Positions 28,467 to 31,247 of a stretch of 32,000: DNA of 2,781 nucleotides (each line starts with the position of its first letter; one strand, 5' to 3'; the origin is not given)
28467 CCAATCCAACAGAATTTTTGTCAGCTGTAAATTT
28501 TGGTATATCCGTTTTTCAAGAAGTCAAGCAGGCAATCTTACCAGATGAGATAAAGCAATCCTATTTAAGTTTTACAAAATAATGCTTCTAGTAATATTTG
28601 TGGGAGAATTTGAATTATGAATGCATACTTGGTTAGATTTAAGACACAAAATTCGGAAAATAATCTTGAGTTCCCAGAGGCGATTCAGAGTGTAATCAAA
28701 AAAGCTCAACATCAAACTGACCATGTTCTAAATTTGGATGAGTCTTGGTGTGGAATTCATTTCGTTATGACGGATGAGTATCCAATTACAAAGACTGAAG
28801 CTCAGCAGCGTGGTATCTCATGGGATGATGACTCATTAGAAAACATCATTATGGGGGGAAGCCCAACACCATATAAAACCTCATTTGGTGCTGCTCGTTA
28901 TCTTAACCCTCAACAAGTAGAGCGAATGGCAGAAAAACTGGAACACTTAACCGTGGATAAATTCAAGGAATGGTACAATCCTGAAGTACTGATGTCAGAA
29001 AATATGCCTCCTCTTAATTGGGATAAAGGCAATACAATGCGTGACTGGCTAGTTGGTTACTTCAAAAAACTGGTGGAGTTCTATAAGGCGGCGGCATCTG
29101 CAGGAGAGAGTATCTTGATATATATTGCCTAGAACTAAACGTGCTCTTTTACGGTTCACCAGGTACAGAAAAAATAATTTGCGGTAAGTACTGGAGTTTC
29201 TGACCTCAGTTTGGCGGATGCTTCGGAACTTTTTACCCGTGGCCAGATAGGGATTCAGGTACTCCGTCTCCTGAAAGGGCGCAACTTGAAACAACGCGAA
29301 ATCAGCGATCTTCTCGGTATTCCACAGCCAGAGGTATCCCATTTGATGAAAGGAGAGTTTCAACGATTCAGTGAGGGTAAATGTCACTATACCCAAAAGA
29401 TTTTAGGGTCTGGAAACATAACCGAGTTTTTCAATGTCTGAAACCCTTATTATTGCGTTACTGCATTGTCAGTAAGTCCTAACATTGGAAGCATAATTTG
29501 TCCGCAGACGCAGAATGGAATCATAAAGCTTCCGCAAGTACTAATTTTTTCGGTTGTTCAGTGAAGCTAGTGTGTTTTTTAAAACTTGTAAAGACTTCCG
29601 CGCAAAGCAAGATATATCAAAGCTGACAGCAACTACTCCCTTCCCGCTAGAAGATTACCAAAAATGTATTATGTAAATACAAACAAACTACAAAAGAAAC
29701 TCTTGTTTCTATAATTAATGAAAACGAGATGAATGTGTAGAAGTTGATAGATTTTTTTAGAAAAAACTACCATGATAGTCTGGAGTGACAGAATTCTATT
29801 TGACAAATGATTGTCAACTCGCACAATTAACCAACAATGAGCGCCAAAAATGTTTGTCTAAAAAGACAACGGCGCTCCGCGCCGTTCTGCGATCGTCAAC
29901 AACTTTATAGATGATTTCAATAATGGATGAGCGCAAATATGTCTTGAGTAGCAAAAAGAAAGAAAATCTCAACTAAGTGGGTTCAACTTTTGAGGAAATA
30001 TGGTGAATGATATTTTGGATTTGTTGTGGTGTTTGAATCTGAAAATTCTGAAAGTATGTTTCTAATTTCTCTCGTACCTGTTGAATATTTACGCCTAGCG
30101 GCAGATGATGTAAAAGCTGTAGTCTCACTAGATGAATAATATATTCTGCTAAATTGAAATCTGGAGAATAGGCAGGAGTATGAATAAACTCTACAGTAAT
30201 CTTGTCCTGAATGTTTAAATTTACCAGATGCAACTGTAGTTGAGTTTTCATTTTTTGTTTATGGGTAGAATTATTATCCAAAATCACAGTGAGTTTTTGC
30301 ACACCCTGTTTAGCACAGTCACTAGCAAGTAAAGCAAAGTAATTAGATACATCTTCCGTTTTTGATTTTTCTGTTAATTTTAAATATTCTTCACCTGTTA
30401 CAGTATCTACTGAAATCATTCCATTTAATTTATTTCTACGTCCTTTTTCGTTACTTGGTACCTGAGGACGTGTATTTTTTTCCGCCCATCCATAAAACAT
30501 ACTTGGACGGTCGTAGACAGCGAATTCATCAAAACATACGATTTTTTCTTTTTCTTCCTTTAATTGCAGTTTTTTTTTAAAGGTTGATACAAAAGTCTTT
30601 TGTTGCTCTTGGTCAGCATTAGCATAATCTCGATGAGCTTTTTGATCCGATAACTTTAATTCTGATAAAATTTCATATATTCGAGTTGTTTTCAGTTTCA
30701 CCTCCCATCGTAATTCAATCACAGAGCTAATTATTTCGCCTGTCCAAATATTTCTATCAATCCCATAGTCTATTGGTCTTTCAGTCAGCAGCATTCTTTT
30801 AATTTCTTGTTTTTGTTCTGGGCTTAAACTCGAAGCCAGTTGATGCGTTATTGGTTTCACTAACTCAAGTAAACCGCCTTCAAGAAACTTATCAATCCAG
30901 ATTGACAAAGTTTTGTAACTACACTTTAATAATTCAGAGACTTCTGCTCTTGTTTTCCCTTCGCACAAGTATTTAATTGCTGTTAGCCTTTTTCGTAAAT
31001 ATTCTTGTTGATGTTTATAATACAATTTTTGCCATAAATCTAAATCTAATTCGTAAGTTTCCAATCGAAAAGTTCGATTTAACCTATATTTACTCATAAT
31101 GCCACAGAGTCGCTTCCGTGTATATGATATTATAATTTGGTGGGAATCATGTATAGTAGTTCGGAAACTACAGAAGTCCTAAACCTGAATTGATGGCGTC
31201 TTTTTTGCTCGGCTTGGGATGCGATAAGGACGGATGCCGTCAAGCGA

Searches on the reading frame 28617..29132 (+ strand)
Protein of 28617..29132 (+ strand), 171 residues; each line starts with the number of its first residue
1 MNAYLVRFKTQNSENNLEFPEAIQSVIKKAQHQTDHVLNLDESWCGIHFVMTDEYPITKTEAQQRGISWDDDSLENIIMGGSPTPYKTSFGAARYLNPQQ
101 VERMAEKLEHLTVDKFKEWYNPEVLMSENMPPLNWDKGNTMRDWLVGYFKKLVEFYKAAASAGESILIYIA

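Call 78: search_protein_families(library=pfam, proteins=[window:28617-29132:+], max_evalue=0.01)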
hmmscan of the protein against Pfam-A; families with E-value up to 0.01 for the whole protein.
window:28617-29132:+ (171 aa): 1 family
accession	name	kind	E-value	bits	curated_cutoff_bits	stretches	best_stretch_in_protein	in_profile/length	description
PF08974.15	DUF1877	-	7.5e-26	91.6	22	1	1-169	3-163/163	Domain of unknown function (DUF1877)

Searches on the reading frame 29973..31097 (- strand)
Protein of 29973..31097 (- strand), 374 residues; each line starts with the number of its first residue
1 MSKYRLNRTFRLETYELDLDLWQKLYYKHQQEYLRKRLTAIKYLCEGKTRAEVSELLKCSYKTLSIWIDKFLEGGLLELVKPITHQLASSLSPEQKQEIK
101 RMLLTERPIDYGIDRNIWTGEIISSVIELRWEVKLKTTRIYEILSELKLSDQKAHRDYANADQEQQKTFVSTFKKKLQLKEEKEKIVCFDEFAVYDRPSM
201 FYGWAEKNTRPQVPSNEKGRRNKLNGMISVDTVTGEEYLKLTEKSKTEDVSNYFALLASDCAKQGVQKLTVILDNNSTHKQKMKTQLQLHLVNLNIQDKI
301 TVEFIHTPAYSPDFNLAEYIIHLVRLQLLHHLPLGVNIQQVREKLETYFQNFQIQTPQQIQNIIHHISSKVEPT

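Call 78: search_protein_families(library=pfam, proteins=[window:29973-31097:-], max_evalue=0.01)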
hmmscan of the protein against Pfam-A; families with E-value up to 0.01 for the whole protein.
window:29973-31097:- (374 aa): 6 families
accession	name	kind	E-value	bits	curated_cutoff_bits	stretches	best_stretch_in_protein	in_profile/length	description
PF13358.12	DDE_3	-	1.2e-16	61.3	28.6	1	186-330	2-135/146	DDE superfamily endonuclease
PF13384.12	HTH_23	-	1.3e-08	34.9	24.6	1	35-76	5-46/50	Homeodomain-like domain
PF13592.12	HTH_33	-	3e-08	33.6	25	1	116-170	3-57/60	Winged helix-turn helix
PF13518.12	HTH_28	-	2.2e-06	28.1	25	1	36-79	1-44/52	Helix-turn-helix domain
PF13565.12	HTH_32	-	0.00013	22.9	33.7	1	63-144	1-73/73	Homeodomain-like domain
PF13551.12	HTH_29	-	0.0016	19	28.1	1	37-97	1-64/64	Winged helix-turn helix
